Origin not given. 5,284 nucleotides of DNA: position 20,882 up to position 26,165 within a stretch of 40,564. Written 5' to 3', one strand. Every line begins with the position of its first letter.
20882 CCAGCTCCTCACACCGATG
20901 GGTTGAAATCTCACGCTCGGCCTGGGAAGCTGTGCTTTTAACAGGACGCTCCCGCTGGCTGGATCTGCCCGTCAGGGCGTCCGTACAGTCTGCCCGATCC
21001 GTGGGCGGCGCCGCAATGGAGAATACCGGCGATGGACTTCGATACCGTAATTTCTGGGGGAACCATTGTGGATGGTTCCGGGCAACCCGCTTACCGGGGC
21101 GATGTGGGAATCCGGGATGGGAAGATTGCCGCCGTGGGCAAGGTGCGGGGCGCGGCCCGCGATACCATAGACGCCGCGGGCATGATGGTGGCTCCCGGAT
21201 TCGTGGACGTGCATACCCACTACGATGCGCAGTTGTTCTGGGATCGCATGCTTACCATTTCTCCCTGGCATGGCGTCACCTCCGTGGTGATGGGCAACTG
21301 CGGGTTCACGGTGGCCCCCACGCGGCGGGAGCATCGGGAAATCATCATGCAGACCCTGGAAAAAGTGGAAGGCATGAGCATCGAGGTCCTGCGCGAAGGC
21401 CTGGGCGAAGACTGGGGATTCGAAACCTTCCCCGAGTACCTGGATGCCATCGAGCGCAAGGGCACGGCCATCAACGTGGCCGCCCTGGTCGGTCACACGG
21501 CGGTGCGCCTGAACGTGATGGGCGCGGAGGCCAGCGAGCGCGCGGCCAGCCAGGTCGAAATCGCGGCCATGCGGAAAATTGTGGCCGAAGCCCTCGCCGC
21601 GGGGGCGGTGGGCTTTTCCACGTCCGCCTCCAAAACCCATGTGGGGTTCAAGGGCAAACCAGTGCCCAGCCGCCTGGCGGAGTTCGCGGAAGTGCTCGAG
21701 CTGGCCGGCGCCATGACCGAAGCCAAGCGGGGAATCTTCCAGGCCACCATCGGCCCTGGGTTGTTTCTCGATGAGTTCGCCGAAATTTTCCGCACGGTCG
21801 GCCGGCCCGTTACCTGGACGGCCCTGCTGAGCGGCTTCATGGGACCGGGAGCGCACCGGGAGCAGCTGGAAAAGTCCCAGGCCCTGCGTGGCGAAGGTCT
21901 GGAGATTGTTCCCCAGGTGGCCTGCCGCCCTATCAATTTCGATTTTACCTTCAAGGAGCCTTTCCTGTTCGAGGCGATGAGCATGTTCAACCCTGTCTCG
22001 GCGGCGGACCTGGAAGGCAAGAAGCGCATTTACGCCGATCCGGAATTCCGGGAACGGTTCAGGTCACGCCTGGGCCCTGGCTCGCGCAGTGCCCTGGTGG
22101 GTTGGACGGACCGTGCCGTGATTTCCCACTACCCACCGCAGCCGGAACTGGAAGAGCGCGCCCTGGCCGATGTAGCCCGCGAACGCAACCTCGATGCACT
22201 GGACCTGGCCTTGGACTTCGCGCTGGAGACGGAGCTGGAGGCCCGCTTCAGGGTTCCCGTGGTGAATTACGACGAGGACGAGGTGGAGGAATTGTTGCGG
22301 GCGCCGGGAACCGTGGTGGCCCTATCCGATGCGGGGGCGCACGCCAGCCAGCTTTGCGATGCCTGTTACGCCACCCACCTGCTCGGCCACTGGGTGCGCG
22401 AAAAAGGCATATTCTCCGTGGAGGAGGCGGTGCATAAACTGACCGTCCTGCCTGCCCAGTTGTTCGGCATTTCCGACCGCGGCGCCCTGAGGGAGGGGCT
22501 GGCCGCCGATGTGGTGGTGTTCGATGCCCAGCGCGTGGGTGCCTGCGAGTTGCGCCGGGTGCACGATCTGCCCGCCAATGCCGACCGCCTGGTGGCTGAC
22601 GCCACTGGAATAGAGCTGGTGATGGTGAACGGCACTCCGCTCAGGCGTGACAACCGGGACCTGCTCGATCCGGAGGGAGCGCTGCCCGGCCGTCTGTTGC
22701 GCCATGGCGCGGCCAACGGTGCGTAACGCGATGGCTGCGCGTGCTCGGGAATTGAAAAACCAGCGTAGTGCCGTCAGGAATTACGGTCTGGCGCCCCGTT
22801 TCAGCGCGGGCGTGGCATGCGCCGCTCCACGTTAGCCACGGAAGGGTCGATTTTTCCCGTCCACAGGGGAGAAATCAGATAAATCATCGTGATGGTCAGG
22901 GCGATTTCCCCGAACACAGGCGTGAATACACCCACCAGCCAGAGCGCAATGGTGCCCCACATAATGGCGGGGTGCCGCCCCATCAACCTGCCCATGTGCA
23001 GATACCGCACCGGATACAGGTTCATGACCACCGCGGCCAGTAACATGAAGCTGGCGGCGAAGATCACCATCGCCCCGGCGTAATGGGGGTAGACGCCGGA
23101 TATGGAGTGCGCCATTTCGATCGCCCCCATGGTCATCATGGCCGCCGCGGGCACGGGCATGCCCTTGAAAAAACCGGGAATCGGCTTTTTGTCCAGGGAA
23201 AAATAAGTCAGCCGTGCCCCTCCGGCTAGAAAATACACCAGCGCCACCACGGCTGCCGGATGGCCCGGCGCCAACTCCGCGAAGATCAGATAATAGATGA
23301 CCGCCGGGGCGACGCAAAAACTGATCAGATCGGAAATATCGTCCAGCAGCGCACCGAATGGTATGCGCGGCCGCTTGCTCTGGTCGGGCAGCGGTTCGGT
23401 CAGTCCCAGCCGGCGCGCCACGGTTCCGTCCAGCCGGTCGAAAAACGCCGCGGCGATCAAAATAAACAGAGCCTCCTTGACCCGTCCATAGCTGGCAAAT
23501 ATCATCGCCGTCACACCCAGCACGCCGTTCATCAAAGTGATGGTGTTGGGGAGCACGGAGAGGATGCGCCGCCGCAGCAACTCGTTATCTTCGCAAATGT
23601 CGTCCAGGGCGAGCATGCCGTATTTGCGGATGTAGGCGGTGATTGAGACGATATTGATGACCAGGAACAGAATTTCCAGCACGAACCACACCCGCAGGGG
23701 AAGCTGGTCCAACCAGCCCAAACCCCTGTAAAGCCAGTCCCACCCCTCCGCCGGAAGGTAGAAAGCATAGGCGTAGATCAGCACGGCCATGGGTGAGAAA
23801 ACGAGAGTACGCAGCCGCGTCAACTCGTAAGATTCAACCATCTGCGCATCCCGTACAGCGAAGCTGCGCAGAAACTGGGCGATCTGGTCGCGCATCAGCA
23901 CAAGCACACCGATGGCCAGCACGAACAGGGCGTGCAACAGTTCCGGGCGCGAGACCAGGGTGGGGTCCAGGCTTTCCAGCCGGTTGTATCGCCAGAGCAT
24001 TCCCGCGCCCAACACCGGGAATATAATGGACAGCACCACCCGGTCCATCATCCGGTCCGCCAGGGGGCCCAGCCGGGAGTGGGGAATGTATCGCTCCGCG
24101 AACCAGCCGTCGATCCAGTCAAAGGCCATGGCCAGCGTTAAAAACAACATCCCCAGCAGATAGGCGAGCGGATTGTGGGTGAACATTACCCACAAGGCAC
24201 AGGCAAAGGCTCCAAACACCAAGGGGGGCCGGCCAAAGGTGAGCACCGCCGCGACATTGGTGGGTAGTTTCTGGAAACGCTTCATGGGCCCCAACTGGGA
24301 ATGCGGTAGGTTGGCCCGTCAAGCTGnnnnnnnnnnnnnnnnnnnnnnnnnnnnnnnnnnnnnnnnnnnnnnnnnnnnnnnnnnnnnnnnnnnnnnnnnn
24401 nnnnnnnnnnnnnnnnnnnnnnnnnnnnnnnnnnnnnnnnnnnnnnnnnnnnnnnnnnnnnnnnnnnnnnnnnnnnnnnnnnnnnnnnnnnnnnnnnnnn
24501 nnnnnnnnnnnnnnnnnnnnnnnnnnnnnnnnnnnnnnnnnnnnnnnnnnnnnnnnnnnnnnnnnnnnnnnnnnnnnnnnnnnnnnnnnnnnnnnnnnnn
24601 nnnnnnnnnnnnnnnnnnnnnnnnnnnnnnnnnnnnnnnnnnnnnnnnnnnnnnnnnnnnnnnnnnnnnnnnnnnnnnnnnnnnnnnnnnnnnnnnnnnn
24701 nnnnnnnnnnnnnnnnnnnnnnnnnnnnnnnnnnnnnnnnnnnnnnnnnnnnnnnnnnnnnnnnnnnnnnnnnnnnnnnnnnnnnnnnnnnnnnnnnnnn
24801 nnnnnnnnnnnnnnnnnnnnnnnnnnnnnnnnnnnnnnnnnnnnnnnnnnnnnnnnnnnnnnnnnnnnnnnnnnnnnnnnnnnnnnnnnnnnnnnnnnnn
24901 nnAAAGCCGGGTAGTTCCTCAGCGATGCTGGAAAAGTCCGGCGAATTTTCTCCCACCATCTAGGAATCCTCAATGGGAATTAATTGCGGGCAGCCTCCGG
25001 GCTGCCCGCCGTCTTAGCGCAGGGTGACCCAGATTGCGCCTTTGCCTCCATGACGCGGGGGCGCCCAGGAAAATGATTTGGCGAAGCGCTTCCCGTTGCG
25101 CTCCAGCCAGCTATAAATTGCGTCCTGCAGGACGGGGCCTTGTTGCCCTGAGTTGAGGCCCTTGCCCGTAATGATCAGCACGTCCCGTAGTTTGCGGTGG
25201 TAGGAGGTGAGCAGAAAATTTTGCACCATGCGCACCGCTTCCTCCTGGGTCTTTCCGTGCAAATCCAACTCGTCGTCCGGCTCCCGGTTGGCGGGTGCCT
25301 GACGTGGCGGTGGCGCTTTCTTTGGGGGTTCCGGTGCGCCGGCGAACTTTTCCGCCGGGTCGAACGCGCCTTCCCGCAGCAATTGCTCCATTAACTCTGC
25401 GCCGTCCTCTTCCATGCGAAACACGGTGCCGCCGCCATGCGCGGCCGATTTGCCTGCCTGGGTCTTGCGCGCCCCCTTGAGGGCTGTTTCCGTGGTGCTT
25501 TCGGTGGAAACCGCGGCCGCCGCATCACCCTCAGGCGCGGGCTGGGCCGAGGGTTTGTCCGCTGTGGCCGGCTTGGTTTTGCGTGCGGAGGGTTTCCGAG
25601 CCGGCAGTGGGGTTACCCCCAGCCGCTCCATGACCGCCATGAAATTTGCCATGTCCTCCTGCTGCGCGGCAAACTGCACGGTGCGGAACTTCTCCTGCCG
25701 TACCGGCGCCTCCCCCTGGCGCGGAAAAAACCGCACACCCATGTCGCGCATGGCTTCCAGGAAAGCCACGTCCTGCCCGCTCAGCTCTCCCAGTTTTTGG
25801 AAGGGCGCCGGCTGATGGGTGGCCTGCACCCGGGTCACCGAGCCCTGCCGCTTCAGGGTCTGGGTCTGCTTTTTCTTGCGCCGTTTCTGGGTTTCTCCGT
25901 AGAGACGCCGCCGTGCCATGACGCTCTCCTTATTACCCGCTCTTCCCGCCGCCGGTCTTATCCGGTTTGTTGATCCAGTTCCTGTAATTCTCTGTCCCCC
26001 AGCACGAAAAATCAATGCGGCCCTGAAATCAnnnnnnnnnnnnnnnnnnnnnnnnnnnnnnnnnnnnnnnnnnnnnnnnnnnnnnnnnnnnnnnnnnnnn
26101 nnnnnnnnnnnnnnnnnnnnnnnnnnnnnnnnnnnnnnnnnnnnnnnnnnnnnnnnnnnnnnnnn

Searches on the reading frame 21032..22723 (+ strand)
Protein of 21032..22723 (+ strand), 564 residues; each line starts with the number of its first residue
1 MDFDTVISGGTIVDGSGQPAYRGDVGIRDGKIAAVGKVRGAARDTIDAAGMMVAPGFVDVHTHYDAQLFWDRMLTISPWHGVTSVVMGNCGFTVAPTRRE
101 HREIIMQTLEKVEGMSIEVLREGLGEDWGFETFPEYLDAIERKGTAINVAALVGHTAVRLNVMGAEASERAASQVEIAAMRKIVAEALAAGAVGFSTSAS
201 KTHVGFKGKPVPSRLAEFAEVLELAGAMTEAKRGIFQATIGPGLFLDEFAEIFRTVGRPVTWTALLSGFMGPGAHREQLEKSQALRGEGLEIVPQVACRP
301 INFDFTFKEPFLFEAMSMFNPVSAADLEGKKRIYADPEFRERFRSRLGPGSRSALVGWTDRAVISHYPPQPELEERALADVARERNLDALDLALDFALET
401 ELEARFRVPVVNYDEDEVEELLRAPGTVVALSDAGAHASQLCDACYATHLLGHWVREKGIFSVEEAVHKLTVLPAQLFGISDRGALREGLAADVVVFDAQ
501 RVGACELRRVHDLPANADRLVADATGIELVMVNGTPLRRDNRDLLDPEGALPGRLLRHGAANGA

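Call 38: search_protein_families(library=pfam, proteins=[window:21032-22723:+], max_evalue=0.00001)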
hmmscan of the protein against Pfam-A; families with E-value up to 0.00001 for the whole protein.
window:21032-22723:+ (564 aa): 2 families
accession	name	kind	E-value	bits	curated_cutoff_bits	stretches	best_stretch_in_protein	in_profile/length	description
PF07969.17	Amidohydro_3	-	2.1e-34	120.3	29.7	1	44-535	1-469/472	Amidohydrolase family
PF01979.26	Amidohydro_1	-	1.6e-10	41.2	25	1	419-535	236-343/345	Amidohydrolase family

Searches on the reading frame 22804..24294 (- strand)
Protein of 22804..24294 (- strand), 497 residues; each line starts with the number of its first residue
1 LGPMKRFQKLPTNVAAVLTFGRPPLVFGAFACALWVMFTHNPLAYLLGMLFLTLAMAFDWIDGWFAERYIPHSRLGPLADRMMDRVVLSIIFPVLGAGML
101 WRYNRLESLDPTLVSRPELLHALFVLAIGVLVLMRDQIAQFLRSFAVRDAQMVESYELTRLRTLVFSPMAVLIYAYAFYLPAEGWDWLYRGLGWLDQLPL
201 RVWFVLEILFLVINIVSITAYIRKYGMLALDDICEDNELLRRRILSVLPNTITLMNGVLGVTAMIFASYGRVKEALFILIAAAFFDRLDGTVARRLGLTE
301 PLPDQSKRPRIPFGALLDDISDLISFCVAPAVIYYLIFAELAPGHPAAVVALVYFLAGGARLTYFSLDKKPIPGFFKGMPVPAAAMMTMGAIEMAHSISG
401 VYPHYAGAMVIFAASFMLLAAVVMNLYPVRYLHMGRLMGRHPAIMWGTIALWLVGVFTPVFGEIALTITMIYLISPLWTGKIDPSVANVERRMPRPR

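Call 38: search_protein_families(library=pfam, proteins=[window:22804-24294:-], max_evalue=0.00001)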
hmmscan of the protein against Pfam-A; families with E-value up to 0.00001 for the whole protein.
window:22804-24294:- (497 aa): 1 family
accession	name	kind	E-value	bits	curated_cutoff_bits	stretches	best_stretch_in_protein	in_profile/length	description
PF01066.26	CDP-OH_P_transf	-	1.9e-22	80.7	22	2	247-412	2-138/152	CDP-alcohol phosphatidyltransferase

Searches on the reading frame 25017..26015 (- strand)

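Call 38: search_protein_families(library=pfam, proteins=[window:25017-26015:-], max_evalue=0.00001)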
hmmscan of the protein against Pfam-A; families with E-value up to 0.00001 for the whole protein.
window:25017-26015:- (333 aa): 1 family
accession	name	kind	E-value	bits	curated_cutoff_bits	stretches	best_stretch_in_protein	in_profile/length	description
PF01713.27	Smr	-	1.6e-22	79.9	25.7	1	250-333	1-77/77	Smr domain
